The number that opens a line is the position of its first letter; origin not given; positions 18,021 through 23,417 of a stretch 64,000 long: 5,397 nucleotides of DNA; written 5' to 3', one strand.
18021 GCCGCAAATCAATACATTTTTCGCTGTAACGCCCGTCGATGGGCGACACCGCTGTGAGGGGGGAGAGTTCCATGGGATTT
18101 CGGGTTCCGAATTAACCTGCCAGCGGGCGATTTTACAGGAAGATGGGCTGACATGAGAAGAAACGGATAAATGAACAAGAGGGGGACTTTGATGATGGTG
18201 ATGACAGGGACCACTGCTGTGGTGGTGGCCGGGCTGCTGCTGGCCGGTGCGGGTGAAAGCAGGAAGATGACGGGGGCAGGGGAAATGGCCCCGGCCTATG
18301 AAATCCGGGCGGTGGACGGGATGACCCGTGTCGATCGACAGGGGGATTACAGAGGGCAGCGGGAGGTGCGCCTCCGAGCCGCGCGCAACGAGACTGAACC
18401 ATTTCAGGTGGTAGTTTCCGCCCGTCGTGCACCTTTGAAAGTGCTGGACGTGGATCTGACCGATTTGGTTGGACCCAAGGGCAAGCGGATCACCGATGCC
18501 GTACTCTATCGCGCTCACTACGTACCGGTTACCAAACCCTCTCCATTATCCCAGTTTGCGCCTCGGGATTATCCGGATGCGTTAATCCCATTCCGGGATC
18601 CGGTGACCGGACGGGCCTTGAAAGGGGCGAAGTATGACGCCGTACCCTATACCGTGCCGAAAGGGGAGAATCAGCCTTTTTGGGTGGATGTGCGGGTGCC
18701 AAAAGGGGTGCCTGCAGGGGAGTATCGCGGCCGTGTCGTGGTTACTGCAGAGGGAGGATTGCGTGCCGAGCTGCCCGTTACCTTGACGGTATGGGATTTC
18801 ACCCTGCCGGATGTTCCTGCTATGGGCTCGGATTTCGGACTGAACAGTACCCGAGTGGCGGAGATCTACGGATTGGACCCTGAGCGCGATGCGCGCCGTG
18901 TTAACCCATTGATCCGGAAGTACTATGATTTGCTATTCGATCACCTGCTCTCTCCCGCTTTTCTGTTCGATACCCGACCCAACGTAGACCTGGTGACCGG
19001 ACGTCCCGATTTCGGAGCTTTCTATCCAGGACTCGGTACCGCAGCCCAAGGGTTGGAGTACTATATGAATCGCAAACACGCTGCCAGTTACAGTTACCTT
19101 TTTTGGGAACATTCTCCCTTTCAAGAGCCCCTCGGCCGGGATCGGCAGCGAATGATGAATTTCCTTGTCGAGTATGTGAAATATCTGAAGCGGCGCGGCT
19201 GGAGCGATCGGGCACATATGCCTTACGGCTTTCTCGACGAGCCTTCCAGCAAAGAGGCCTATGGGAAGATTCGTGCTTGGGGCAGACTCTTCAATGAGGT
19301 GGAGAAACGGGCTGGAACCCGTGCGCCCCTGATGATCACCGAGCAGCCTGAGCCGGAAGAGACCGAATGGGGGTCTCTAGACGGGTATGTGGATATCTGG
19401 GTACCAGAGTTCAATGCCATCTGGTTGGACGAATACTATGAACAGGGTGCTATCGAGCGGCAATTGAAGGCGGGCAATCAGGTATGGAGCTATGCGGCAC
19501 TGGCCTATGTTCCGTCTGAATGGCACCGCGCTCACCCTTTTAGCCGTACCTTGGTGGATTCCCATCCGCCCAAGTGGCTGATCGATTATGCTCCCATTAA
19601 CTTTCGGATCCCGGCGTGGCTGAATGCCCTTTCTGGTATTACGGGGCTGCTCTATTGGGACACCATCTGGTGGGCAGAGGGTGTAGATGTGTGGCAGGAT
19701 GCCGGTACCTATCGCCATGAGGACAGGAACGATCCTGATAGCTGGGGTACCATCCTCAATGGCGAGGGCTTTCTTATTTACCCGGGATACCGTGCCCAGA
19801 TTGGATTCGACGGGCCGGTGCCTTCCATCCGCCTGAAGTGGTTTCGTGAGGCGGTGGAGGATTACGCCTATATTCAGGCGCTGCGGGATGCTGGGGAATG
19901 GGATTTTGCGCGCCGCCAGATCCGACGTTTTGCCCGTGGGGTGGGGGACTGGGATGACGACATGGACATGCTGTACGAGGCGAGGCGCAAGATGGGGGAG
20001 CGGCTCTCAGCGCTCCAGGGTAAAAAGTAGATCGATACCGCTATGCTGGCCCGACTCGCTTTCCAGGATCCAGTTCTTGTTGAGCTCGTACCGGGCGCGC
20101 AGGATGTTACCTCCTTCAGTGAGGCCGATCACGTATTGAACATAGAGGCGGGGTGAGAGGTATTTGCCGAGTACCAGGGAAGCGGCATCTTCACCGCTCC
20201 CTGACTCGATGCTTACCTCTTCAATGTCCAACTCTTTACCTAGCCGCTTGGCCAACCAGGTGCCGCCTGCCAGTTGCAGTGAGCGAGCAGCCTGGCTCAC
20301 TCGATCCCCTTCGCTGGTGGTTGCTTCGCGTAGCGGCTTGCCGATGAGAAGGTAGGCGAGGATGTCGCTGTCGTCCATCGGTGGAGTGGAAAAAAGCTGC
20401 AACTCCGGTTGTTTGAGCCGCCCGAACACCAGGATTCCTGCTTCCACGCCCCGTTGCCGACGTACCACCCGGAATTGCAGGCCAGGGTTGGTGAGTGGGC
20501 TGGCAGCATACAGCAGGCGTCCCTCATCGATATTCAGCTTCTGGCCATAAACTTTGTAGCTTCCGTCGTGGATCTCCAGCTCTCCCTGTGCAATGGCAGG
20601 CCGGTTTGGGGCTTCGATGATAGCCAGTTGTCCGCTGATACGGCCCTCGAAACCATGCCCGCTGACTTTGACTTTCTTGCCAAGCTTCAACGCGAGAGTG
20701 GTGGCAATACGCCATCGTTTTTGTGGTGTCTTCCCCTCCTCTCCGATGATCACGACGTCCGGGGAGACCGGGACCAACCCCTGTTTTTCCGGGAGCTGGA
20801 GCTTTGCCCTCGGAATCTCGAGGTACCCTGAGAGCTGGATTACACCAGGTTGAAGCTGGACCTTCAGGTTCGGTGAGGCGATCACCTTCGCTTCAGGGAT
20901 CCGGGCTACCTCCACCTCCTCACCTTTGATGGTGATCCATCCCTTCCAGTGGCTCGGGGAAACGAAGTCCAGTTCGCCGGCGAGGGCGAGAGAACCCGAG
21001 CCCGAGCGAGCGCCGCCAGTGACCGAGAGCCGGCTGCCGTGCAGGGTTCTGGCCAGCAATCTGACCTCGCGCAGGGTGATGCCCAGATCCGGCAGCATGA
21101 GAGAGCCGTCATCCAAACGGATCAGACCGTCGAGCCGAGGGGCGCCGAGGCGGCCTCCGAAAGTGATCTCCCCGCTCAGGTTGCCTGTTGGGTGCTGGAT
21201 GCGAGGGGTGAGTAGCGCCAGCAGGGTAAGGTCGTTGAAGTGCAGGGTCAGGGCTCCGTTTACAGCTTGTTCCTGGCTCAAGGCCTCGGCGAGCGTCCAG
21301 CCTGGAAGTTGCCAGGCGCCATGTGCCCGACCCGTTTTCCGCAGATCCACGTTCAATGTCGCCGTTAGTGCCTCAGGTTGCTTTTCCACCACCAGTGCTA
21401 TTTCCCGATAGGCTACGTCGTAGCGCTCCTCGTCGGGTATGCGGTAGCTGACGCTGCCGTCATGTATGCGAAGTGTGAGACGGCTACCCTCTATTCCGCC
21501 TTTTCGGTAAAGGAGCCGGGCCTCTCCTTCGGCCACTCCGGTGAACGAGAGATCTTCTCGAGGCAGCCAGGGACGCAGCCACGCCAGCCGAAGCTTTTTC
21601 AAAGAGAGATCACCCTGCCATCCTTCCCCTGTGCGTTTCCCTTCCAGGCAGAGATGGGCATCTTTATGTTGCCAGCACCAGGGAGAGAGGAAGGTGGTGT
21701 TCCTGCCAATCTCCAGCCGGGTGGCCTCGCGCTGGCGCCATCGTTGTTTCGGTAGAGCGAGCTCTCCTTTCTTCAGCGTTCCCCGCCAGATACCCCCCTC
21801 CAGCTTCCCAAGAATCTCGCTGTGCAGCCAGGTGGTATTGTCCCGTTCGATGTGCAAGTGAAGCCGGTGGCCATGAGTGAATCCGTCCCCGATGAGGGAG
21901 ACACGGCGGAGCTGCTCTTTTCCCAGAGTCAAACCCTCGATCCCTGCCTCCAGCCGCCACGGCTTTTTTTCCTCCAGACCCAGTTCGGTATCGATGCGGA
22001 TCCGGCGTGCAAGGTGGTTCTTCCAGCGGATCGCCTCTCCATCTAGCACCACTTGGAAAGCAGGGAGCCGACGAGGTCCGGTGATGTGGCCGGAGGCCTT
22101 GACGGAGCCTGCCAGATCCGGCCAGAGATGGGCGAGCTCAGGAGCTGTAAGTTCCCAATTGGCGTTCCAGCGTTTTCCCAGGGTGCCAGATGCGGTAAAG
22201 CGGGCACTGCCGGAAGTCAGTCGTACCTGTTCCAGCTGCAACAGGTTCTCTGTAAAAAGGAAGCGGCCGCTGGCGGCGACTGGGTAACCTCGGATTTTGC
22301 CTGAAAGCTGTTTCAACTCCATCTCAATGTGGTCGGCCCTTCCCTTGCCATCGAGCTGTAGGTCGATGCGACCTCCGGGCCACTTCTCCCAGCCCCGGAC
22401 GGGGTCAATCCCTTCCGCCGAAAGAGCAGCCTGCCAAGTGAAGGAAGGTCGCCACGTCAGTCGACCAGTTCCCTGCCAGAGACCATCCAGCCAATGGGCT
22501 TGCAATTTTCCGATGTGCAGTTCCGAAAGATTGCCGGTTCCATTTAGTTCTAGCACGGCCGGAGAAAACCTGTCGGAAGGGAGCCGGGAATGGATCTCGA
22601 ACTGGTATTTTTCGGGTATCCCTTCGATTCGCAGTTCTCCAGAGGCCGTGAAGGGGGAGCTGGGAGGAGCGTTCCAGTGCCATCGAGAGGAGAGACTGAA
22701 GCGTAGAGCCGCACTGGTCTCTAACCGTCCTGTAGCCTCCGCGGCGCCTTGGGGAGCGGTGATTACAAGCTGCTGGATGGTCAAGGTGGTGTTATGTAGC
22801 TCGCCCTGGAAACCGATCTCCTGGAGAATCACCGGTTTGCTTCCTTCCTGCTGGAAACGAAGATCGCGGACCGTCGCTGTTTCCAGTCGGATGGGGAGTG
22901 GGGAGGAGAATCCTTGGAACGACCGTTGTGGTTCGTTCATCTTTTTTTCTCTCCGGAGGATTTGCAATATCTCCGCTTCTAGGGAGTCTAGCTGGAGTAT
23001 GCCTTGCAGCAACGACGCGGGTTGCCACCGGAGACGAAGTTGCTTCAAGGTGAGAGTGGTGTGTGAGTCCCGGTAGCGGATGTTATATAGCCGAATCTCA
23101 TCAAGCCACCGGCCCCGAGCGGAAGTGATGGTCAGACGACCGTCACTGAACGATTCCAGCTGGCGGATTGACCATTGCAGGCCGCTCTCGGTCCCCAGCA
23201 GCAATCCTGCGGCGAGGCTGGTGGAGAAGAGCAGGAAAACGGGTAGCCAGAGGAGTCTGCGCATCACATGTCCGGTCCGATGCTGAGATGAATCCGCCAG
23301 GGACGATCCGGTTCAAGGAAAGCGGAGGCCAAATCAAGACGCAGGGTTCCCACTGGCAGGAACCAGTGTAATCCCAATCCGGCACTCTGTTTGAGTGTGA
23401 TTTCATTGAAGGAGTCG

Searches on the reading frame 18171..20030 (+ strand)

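Call 61: search_protein_families(library=pfam, proteins=[window:18171-20030:+], max_evalue=0.00001)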
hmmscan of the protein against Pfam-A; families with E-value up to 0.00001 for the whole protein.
window:18171-20030:+ (619 aa): 3 families
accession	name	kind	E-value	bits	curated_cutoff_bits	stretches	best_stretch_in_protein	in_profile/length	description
PF22680.2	Glyco_hydro_123_N_2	-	7.4e-09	36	27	1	62-192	19-141/142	Glycoside hydrolase 123 N-terminal domain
PF13320.12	GH123_cat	-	1.7e-07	31.3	23.1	1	467-571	237-324/324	Glycoside hydrolase 123, catalytic domain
PF19543.5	GH123_N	-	1.7e-07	30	22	0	160-212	258-310/969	Glycoside hydrolase 123, N-terminal domain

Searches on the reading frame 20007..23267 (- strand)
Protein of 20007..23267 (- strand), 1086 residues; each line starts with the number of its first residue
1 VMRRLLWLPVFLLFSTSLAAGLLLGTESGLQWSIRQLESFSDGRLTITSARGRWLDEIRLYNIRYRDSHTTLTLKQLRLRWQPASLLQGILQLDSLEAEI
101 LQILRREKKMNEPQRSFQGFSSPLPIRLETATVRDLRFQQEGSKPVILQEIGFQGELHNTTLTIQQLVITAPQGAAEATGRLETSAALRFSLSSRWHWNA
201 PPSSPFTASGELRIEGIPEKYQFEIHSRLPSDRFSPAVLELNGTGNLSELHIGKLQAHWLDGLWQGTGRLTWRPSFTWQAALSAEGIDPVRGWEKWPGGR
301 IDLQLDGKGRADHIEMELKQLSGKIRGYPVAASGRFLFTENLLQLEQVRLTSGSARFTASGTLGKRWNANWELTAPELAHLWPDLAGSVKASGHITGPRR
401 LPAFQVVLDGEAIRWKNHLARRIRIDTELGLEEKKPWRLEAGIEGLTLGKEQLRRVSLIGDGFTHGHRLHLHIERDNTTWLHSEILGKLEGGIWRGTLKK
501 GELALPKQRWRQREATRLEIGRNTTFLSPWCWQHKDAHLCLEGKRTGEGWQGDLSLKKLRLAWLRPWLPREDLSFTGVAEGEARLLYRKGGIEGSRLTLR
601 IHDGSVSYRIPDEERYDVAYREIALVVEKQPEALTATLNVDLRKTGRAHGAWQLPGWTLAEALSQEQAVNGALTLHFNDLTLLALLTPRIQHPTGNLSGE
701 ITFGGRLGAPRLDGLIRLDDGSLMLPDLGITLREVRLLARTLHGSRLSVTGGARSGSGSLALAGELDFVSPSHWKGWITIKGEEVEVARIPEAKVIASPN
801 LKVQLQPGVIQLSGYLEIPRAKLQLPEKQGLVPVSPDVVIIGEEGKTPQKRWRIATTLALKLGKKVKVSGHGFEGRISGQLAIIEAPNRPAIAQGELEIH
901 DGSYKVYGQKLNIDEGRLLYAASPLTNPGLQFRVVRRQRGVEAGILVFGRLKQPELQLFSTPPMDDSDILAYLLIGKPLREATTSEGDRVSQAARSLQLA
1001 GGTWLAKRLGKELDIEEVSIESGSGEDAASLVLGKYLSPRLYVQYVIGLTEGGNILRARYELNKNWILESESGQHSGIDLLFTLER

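Call 61: search_protein_families(library=pfam, proteins=[window:20007-23267:-], max_evalue=0.00001)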
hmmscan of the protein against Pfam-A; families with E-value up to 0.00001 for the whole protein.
window:20007-23267:- (1086 aa): 1 family
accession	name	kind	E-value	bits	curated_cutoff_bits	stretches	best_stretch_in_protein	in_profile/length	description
PF04357.19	TamB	-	2e-51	175.9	22.4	1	754-1085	7-380/381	TamB, inner membrane protein subunit of TAM complex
